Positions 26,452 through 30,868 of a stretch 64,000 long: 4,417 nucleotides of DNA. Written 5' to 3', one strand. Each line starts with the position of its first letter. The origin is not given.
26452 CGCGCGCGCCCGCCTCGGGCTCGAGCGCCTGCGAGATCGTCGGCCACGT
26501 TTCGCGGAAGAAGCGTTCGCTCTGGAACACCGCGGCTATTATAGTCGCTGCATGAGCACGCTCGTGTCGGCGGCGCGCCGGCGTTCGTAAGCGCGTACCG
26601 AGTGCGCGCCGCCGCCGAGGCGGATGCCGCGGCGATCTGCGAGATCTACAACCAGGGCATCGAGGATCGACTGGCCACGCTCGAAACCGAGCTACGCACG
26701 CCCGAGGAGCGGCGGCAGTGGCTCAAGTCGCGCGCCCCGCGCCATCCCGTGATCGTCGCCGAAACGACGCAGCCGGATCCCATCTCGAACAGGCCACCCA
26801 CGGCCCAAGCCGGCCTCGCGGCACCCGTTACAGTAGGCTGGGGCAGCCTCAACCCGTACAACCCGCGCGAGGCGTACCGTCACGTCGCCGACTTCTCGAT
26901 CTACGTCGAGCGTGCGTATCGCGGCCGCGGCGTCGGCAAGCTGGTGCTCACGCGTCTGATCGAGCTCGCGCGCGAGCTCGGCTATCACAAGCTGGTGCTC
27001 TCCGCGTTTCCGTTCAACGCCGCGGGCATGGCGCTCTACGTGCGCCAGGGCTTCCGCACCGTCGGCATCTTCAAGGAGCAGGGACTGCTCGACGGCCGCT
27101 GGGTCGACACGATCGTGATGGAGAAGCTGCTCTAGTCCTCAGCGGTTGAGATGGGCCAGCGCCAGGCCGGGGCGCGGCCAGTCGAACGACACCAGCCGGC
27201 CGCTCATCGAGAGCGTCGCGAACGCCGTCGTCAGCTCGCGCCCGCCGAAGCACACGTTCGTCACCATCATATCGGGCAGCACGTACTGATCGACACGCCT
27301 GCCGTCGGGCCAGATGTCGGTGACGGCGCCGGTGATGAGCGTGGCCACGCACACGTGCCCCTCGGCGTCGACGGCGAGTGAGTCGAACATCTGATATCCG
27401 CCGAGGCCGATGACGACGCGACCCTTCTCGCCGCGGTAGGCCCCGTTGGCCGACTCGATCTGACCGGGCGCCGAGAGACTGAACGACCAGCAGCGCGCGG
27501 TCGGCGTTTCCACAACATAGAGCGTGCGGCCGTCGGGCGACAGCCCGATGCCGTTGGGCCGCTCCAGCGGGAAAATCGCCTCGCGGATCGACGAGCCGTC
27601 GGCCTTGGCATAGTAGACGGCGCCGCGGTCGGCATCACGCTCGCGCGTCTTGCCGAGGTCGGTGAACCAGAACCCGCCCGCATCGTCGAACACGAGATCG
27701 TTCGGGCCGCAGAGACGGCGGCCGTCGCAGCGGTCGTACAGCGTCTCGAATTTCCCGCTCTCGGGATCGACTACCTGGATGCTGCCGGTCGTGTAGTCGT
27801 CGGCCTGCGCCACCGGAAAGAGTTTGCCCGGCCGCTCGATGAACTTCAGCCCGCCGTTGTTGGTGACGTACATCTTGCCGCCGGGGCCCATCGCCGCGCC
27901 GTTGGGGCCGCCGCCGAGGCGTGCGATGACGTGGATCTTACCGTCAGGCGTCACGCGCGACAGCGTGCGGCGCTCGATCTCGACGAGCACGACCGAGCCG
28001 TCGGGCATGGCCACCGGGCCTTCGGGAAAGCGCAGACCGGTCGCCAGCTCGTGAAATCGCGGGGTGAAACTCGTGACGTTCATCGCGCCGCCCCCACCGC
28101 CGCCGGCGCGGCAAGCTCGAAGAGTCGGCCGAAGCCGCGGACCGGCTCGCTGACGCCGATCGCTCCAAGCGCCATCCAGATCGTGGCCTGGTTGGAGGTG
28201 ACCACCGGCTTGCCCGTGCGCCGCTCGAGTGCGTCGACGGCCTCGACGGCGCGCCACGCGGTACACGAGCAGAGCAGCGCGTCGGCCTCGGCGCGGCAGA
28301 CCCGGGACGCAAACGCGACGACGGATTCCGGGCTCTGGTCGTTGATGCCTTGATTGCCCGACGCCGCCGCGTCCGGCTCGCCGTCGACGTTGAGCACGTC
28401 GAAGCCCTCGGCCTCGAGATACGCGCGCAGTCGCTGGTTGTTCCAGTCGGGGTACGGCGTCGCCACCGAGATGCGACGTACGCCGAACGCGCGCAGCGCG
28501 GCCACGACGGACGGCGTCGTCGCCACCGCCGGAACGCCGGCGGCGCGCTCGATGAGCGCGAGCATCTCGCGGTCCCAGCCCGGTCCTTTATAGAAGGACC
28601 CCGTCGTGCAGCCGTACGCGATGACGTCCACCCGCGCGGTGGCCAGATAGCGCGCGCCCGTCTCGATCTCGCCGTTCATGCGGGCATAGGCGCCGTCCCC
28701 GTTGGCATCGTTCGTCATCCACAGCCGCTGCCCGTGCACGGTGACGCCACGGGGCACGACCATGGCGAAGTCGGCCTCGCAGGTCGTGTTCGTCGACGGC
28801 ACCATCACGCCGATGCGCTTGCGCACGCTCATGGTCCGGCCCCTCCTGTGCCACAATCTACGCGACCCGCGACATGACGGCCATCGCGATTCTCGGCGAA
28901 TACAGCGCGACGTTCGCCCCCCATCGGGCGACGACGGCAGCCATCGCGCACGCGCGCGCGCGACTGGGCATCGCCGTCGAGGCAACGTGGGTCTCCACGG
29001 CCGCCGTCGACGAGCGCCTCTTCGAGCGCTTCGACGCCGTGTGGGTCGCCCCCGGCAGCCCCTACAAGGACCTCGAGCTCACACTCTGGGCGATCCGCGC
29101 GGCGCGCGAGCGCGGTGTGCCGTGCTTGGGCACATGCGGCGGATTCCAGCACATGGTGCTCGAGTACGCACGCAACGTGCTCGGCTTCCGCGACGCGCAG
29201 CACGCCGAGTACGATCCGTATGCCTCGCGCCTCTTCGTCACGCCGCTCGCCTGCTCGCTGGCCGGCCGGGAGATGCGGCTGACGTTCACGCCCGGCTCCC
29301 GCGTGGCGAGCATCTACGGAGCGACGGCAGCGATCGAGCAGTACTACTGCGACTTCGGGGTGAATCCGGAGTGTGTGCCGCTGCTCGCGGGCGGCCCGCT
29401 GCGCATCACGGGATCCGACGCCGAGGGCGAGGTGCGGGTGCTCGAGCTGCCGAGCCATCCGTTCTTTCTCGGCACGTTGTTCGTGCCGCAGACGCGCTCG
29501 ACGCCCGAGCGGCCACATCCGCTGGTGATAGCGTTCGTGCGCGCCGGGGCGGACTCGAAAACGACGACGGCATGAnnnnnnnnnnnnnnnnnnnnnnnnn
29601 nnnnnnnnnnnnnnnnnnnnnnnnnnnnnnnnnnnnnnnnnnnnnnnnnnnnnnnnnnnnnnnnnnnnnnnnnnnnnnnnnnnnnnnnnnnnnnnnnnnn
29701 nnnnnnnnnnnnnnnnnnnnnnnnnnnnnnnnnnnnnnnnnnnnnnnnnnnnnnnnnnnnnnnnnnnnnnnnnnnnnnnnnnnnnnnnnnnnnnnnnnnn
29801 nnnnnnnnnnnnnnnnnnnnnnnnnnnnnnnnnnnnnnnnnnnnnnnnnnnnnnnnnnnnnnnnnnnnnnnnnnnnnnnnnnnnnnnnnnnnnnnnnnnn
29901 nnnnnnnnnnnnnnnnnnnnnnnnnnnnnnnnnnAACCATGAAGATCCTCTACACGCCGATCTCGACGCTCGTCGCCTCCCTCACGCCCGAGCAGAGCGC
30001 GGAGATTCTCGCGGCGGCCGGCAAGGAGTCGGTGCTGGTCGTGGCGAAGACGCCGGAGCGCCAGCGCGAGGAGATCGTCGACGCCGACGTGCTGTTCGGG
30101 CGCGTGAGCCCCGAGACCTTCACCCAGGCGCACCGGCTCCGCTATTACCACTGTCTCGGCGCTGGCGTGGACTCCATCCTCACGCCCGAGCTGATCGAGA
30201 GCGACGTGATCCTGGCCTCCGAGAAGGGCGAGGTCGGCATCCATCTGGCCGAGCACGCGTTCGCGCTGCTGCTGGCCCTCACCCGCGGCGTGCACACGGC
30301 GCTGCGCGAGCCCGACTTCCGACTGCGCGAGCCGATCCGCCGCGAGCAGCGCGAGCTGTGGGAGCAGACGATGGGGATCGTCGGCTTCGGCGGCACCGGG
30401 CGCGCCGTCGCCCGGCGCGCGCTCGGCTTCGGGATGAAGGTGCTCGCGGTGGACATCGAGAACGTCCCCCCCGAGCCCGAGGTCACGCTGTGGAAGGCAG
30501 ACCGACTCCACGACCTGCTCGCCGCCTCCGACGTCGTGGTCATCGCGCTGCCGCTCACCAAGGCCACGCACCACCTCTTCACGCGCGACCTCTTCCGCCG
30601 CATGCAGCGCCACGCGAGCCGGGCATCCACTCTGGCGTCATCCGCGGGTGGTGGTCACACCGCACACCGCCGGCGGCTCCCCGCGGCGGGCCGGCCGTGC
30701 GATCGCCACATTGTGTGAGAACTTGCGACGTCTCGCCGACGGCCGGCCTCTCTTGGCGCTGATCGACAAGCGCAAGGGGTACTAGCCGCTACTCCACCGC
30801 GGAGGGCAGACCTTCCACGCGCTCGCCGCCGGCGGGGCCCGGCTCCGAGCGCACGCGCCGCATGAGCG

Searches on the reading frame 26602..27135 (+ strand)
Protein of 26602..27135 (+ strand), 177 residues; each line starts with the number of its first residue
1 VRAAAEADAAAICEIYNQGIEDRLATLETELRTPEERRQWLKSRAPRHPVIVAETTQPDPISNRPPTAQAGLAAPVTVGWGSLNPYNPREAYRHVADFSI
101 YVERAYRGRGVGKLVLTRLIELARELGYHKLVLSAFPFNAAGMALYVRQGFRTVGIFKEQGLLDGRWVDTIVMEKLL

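Call 74: search_protein_families(library=pfam, proteins=[window:26602-27135:+], max_evalue=0.00001)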
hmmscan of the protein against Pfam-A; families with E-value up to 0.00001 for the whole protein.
window:26602-27135:+ (177 aa): 4 families
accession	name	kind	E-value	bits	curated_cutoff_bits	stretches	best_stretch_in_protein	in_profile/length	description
PF00583.31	Acetyltransf_1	-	9.2e-15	55.4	20.7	1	76-151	43-116/116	Acetyltransferase (GNAT) family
PF13420.13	Acetyltransf_4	-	2.5e-11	44.3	24.3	1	87-171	68-154/155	Acetyltransferase (GNAT) domain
PF13302.13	Acetyltransf_3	-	6.5e-09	37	25.4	1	2-152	5-138/138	Acetyltransferase (GNAT) domain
PF13508.13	Acetyltransf_7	-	1.9e-08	35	27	1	78-152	15-83/84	Acetyltransferase (GNAT) domain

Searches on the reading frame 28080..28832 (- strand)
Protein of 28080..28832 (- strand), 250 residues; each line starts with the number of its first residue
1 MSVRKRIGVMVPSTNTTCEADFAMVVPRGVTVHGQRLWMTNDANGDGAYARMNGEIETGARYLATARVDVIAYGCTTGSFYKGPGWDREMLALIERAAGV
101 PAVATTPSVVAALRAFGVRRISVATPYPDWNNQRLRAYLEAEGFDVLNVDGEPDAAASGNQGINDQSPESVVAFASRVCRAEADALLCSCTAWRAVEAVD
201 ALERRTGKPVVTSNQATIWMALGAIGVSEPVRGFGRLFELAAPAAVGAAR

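Call 74: search_protein_families(library=pfam, proteins=[window:28080-28832:-], max_evalue=0.00001)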
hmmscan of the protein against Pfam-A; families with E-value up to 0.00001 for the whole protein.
window:28080-28832:- (250 aa): 2 families
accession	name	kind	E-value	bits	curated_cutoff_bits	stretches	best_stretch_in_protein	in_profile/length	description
PF17645.6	Amdase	-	1.8e-36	126.4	25.9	1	7-238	1-228/228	Arylmalonate decarboxylase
PF01177.27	Asp_Glu_race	-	1.7e-07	31.7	31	1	58-221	58-211/211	Asp/Glu/Hydantoin racemase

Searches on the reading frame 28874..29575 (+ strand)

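Call 74: search_protein_families(library=pfam, proteins=[window:28874-29575:+], max_evalue=0.00001)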
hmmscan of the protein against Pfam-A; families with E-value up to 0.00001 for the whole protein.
window:28874-29575:+ (233 aa): 1 family
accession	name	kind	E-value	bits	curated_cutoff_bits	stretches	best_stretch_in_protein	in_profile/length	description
PF00117.34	GATase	-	7.7e-11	42.4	22.8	1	21-218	10-184/190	Glutamine amidotransferase class-I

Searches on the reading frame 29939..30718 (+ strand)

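Call 74: search_protein_families(library=pfam, proteins=[window:29939-30718:+], max_evalue=0.00001)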
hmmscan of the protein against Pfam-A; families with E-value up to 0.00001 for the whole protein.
window:29939-30718:+ (259 aa): 1 family
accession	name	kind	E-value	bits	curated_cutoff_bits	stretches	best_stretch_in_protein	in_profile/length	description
PF02826.25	2-Hacid_dh_C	-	2.4e-25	89.4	25.1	1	108-226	1-121/178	D-isomer specific 2-hydroxyacid dehydrogenase, NAD binding domain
